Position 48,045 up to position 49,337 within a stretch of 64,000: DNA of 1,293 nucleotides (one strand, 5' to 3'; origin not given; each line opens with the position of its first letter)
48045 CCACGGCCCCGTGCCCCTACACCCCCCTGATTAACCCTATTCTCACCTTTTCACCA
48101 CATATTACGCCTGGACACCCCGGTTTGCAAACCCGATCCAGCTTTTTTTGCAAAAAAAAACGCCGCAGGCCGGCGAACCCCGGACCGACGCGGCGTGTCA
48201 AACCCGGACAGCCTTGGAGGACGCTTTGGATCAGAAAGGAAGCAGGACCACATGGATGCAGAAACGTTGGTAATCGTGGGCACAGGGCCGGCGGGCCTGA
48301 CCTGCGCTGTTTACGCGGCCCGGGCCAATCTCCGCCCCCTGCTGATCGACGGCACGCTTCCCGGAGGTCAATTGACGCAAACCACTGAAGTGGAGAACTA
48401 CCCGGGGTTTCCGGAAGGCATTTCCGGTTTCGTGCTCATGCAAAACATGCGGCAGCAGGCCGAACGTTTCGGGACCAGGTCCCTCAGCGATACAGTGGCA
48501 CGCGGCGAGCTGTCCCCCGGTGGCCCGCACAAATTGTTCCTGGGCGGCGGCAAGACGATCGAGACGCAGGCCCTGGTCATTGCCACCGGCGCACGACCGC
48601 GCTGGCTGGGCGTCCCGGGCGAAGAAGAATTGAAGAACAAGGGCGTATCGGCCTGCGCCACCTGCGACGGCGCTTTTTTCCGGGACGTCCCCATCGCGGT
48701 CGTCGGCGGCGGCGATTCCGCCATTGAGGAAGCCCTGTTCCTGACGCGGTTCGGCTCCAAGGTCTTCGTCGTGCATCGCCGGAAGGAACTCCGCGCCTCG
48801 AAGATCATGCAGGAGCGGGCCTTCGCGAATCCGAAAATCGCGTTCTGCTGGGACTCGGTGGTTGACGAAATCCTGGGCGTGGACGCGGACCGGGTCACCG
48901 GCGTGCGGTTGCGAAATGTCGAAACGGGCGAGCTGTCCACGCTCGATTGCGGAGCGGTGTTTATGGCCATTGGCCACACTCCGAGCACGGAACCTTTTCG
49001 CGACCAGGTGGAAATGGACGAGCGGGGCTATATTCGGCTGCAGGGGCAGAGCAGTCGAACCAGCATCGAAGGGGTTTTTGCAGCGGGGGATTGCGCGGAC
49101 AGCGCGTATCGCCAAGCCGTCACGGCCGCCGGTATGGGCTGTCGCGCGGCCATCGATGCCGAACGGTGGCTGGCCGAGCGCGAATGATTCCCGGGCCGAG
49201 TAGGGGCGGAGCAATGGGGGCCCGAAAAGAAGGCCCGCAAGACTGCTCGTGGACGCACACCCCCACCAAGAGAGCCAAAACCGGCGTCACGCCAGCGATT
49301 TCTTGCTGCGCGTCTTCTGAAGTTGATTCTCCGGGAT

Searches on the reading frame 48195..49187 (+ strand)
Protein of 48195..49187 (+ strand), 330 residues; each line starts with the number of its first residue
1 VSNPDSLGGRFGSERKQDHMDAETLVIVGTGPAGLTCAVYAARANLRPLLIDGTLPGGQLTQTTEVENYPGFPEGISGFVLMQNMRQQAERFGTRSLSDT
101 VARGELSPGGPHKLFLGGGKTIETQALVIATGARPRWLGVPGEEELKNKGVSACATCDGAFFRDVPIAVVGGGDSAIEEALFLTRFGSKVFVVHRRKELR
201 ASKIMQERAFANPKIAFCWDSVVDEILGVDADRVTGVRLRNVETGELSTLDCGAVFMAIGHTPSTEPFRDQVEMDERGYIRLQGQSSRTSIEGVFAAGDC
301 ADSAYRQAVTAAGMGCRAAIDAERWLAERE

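Call 43: search_protein_families(library=pfam, proteins=[window:48195-49187:+], max_evalue=0.00001)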
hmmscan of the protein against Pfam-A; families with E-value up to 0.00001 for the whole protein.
window:48195-49187:+ (330 aa): 6 families
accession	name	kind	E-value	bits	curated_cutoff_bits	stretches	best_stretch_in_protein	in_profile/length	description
PF07992.20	Pyr_redox_2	-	8.5e-53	180.1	26.1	1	25-315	3-291/291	Pyridine nucleotide-disulphide oxidoreductase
PF13738.12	Pyr_redox_3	-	2.6e-21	76.6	30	1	120-298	121-305/305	Pyridine nucleotide-disulphide oxidoreductase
PF00070.33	Pyr_redox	-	2.8e-19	69.8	22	1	167-240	2-80/82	Pyridine nucleotide-disulphide oxidoreductase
PF12831.13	FAD_oxidored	-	1.4e-06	28.3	27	0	25-63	2-41/416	FAD dependent oxidoreductase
PF00890.30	FAD_binding_2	-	8.6e-06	25.6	20.4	0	25-56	2-33/414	FAD binding domain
PF13450.12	NAD_binding_8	-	9.4e-06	26.3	21.9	0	27-65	1-40/68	NAD(P)-binding Rossmann-like domain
